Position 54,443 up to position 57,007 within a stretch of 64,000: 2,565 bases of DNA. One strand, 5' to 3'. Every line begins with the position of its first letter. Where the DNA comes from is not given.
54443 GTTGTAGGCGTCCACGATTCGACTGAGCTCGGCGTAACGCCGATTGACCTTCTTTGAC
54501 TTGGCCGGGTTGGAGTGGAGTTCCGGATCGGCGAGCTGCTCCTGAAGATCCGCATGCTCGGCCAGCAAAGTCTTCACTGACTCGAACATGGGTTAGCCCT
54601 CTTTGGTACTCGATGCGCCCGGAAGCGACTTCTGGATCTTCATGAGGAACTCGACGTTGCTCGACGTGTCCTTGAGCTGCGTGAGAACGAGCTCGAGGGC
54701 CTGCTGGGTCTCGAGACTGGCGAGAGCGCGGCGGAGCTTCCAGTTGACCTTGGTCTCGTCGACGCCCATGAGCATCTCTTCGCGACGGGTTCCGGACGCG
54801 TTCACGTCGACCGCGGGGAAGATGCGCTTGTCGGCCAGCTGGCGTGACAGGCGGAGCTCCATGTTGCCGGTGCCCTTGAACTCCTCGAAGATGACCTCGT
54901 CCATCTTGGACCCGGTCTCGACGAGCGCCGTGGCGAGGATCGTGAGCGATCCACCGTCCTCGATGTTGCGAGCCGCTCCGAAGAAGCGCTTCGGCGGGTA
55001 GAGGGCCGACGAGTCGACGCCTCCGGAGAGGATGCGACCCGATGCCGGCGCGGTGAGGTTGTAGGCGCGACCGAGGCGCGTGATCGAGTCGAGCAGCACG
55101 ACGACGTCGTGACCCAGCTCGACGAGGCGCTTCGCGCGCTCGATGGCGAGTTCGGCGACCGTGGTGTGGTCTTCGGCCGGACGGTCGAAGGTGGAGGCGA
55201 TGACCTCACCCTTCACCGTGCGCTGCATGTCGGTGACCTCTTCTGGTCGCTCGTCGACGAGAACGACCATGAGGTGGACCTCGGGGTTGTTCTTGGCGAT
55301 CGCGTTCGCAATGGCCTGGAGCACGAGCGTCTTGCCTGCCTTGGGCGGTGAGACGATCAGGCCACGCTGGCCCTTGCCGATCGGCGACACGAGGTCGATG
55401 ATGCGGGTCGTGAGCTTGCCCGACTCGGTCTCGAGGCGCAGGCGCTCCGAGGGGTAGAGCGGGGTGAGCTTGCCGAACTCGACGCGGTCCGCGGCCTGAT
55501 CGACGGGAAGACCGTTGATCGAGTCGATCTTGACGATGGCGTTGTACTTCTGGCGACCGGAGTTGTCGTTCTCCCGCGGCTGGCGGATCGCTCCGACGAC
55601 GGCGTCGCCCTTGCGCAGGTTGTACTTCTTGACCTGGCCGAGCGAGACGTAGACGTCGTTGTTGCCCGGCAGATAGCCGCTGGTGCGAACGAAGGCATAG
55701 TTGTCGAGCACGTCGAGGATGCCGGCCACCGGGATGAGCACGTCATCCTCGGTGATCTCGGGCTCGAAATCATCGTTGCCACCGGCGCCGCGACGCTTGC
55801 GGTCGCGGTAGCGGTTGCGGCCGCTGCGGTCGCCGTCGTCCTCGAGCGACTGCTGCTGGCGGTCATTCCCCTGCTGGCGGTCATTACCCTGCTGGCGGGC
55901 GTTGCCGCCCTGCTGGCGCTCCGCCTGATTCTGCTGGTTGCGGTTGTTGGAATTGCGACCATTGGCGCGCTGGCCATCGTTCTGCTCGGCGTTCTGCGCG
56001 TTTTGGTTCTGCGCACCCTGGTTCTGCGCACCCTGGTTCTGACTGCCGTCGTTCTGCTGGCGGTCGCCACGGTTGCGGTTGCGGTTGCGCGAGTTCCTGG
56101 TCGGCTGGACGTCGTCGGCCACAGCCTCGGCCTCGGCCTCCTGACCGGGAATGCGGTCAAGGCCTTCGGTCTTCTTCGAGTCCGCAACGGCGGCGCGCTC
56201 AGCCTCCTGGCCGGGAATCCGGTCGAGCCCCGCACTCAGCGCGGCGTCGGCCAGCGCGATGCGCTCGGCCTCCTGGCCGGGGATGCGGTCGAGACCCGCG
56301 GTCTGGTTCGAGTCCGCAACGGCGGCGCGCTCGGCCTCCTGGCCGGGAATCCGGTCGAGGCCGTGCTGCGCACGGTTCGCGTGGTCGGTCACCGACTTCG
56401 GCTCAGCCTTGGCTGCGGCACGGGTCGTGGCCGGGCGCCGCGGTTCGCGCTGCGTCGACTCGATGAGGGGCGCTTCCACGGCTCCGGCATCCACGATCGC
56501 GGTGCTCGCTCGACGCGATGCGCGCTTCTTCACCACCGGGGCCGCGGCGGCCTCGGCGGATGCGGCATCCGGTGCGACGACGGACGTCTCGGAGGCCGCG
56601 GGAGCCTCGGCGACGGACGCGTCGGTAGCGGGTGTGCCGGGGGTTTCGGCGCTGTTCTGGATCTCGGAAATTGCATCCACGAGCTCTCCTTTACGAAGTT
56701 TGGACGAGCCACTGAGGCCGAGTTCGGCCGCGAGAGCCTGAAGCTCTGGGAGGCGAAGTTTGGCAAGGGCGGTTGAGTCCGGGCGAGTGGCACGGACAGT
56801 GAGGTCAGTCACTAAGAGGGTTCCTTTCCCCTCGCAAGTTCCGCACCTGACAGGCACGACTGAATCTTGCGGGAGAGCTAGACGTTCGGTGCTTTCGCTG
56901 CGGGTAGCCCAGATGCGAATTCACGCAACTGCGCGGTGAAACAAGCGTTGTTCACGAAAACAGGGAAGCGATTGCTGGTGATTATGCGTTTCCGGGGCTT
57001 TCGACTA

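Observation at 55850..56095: Prion-like Q/N-rich segment in Rho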

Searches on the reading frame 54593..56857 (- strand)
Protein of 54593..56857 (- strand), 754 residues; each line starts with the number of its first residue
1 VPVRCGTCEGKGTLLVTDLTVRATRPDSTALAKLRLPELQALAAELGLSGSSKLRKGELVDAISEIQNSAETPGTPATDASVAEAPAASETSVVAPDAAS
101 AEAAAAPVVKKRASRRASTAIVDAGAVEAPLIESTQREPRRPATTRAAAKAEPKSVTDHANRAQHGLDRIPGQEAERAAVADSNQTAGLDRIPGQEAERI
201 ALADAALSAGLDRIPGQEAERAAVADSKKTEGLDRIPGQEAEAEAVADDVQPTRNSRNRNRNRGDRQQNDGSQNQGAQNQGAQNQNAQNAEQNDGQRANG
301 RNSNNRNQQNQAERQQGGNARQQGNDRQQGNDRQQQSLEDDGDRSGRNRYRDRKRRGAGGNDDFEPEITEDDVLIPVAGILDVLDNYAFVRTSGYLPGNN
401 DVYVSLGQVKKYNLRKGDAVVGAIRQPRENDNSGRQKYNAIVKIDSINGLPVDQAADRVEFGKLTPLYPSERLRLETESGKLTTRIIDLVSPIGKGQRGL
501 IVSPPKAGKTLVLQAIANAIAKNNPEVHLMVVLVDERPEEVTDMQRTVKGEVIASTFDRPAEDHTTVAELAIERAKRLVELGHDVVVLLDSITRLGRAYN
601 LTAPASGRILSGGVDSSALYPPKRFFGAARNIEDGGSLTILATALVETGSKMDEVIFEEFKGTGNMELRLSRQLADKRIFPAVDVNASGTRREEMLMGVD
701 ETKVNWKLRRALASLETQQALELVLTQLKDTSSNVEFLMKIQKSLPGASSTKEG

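Call 4: search_protein_families(library=pfam, proteins=[window:54593-56857:-], max_evalue=0.01)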
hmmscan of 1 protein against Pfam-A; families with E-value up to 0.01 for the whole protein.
window:54593-56857:- (754 aa): 4 families
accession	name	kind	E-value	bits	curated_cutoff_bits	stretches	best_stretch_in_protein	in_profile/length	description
PF00006.31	ATP-synt_ab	-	2.3e-25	89.9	29.5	1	484-688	2-211/213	ATP synthase alpha/beta family, nucleotide-binding domain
PF07497.18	Rho_RNA_bind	-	5.7e-25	87.4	27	1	377-452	1-72/73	Rho termination factor, RNA-binding domain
PF07498.18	Rho_N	-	4.6e-08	33.3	24.9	1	31-67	2-38/43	Rho termination factor, N-terminal domain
PF19568.5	Spore_III_AA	-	0.0059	16.2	27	1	486-539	134-188/306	Sporulation stage III, protein AA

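Call 13: find_related_loci(query=window:54593-56857:-, collection=genome_contigs, flank=1500)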
Query window:54593-56857:- (754 aa) in genome_contigs; peptide patterns used: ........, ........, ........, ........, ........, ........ (x = any residue, [..] = any of these).
600 stretches matched a pattern (row limit reached: there are more); 598 encode a relative of the query (tblastn E <= 1e-3); the best 80 are kept; 80 distinct loci.
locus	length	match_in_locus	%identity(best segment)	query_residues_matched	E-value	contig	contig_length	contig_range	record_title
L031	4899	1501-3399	81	3-753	0e+0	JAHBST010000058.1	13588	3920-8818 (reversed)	MAG: Cryobacterium sp. isolate ACE_ACT7 ACT7_58, whole genome shotgun sequence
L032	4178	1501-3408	91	15-746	0e+0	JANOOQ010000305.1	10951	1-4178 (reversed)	MAG: Leifsonia sp. isolate VAR_43_metabat_138 VAR_43_k141_3049512, whole genome shotgun sequence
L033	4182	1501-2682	88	355-746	0e+0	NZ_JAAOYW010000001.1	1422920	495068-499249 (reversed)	Frigoribacterium faeni strain AS3.2 Ga0372463_01, whole genome shotgun sequence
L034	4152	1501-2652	89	363-746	0e+0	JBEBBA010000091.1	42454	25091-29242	MAG: Actinomycetota bacterium isolate arikareeriver_2019_sw_WHONDRS-S19S_0023_B_bin.47 scaffold_768658, whole genome sho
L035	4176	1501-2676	87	362-753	0e+0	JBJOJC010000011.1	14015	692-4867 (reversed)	MAG: Actinomycetota bacterium isolate southforkpolouse_2019_sw_WHONDRS-S19S_0055_B_bin.24 scaffold_50292, whole genome s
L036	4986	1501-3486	85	9-751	0e+0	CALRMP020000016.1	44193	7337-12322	MAG: Gulosibacter sp. Marseille-P7157 isolate JJ-KL21111-146-4-m1-bin281 genome assembly, contig: JJ-KL21111-146-C117, w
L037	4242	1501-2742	81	340-754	0e+0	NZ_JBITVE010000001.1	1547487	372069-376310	Microbacterium sp. NPDC077663 NPDC077663_85_D3.ctg-0001, whole genome shotgun sequence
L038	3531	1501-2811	79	316-754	0e+0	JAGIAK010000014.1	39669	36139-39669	MAG: Microbacterium sp. isolate BIN20 scaffold14_cov0, whole genome shotgun sequence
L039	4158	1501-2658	84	361-746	0e+0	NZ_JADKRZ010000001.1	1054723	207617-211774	Curtobacterium sp. VKM Ac-2865 n1, whole genome shotgun sequence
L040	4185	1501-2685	85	357-750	0e+0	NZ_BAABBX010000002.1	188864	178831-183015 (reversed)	Gryllotalpicola kribbensis strain JCM 17593 sequence02, whole genome shotgun sequence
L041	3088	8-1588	67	246-754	0e+0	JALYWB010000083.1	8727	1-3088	MAG: Actinomycetota bacterium isolate KUW bin2 SD1472-74_k127_136157, whole genome shotgun sequence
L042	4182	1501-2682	83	361-754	0e+0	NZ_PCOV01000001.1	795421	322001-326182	Microbacterium sp. MYb66 MYb66_1, whole genome shotgun sequence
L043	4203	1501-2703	82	347-746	0e+0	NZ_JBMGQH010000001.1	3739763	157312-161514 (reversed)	Microbacterium sp. SLBN-111 Ga0592983_01, whole genome shotgun sequence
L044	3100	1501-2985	70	254-744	0e+0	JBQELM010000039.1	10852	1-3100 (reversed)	MAG: Mycetocola sp. isolate AOP1_B1_surf _bin _16 AOP1_B1_surf.bin.16_39, whole genome shotgun sequence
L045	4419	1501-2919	70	263-749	0e+0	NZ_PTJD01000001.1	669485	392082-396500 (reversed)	Kineococcus xinjiangensis strain DSM 22857 Ga0180979_101, whole genome shotgun sequence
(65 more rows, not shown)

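Call 44: search_solved_structures(query=window:54596-56812:-, max_evalue=1e-20, show_alignments=1)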
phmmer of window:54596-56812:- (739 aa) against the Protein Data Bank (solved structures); distinct sequences matched with E-value up to 1e-20: 11.
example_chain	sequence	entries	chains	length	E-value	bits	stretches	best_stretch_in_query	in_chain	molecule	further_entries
7oqh_A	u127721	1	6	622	4.6e-193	646.6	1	264-734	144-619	Transcription termination factor Rho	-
8q3p_a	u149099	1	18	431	8.1e-129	434.3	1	363-728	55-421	Transcription termination factor Rho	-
3l0o_A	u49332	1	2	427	8.2e-129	434.3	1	364-728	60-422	Transcription termination factor rho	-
3ice_A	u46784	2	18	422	3.1e-128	432.4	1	364-727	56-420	Transcription termination factor rho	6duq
1pv4_A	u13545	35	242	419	3.2e-128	432.3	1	363-727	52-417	Transcription termination factor rho | Rho transcription termination factor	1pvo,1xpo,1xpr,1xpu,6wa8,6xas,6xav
5jji_A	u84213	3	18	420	6.1e-128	431.4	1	364-723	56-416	Transcription termination factor Rho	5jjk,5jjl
8q3q_a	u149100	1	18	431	7.5e-128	431.1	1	364-728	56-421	Transcription termination factor Rho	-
9ff7_A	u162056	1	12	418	1e-127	430.6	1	364-724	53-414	Transcription termination factor Rho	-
2ht1_A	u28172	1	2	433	5.6e-127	428.2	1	364-719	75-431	Transcription termination factor rho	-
8pex_A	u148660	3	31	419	8e-127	427.7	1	363-727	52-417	Transcription termination factor Rho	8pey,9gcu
8hsj_A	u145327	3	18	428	1.5e-126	426.8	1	359-725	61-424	Transcription termination factor Rho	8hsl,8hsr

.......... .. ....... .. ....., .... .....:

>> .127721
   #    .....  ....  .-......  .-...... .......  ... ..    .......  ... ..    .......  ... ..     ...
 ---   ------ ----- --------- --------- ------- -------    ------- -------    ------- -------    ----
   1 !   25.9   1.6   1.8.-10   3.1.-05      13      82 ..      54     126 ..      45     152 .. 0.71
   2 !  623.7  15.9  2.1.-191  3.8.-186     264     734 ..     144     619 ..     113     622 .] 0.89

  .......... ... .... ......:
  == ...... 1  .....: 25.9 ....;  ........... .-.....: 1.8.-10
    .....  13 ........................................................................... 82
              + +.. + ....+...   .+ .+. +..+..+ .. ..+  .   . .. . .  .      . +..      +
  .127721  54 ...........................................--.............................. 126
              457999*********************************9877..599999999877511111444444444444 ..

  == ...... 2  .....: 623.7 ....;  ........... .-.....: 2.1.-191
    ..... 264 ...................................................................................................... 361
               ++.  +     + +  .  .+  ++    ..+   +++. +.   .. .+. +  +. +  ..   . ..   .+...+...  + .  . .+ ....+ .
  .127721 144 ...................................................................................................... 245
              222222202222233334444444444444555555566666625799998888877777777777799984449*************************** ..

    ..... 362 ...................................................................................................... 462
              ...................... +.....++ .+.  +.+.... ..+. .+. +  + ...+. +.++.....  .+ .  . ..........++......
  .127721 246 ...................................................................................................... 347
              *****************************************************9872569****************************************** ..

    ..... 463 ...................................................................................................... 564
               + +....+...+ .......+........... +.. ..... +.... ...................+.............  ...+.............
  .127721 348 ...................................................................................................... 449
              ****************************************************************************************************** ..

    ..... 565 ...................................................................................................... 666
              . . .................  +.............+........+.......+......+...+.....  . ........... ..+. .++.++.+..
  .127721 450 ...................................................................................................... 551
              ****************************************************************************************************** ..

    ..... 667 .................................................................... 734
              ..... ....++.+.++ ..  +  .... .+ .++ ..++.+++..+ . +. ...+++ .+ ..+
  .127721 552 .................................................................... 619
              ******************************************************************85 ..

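Call 46: predict_structure(alignment_id=A1)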
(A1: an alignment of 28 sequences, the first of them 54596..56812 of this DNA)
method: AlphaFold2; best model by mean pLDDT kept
length: 739 residues; sequences in the alignment: 28
mean_pLDDT: 53.1   pTM: 0.30
mean pLDDT of the five models: 53.1, 50.1, 48.4, 47.6, 44.9
residues with pLDDT >= 90: 35; 70-90: 188; 50-70: 80; < 50: 436
segments of 3 or more residues with pLDDT < 50: 1-10, 57-332, 340-349, 417-420, 446-463, 468-484, 582-585, 587-637, 639-654, 663-677, 733-739
pLDDT, mean of each block of 10 residues (from residue 1): 37 82 96 94 96 64 33 32 31 32 29 31 33 31 33 35 35 34 44 36 35 35 36 36 37 36 36 38 38 44 38 35 36 48 45 74 83 77 73 84 83 59 75 79 53 39 47 40 50 73 74 80 86 84 78 78 71 63 47 30 33 33 45 46 41 50 41 42 66 70 79 79 74 43
secondary structure, 60 per line:
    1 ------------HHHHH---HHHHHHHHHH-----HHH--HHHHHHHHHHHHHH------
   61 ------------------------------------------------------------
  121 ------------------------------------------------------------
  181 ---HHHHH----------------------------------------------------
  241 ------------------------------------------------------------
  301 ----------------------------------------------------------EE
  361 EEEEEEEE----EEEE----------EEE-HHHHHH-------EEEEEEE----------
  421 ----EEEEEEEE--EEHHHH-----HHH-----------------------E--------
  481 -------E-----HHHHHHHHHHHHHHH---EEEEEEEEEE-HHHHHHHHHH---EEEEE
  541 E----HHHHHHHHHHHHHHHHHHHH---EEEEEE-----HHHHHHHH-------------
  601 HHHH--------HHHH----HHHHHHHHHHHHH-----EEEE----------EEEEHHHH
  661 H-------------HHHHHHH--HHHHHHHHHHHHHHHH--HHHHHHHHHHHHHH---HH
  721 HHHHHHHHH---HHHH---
elements in order (helices of 4 or more, strands of 3 or more residues): H13-17 H21-30 H41-54 H184-188 E359-368 E373-376 E387-389 H391-396 E404-410 E425-432 H437-440 H494-508 E512-521 H523-532 E536-541 H546-565 E569-574 H580-587 H601-604 H613-616 H621-633 E639-642 E653-656 H657-661 H675-681 H684-699 H702-715 H719-729 H733-736

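Call 47: find_homologous_proteins(query=window:54596-56812:-, region=150-345, max_evalue=0.00001)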
Query window:54596-56812:-, residues 150-345 (196 aa): 133 proteins with E <= 0.00001 among 8000 candidates; the best 120 are listed.
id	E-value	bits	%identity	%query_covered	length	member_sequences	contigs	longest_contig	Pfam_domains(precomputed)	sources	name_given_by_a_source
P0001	7.4e-69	250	77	99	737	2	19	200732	PF07497.19,PF07498.19,PF00006.32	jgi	jgi:transcription termination factor Rho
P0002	8.0e-69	250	77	99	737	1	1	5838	PF07497.19,PF07498.19,PF00006.32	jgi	jgi:transcription termination factor Rho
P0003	3.1e-65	238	76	89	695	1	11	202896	PF07497.19,PF00006.32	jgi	jgi:transcription termination factor Rho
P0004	1.5e-49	187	82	44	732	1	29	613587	PF07497.19,PF07498.19,PF00006.32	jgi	jgi:transcription termination factor Rho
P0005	2.4e-45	173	66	78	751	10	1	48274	PF07497.19,PF07498.19,PF00006.32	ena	-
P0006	7.5e-44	168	65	78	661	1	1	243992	PF07497.19,PF07498.19,PF00006.32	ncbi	ncbi:MAG: transcription termination factor Rho [Actinomycetota bacterium]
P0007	1.1e-39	155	68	54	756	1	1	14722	PF07497.19,PF07498.19,PF00006.32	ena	-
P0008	1.9e-37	147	56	99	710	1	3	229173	PF07497.19,PF00006.32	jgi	jgi:transcription termination factor Rho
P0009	5.9e-37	146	54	62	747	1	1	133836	PF07497.19,PF07498.19,PF00006.32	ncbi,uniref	ncbi:transcription termination factor Rho [Glaciihabitans sp. UYNi722]|uniref:transcription terminat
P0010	8.4e-37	145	65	78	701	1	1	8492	PF07497.19,PF07498.19,PF00006.32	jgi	-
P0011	9.7e-37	145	65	78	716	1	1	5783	PF07497.19,PF07498.19,PF00006.32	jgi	-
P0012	3.3e-36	143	59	78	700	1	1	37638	PF07497.19,PF07498.19,PF00006.32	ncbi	ncbi:hypothetical protein BH09ACT2_BH09ACT2_04480 [soil metagenome]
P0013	9.2e-36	142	63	78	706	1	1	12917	PF07497.19,PF07498.19,PF00006.32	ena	-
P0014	1.2e-35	142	64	78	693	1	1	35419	PF07497.19,PF07498.19,PF00006.32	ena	-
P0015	1.6e-35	141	62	78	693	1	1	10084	PF07497.19,PF07498.19,PF00006.32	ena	-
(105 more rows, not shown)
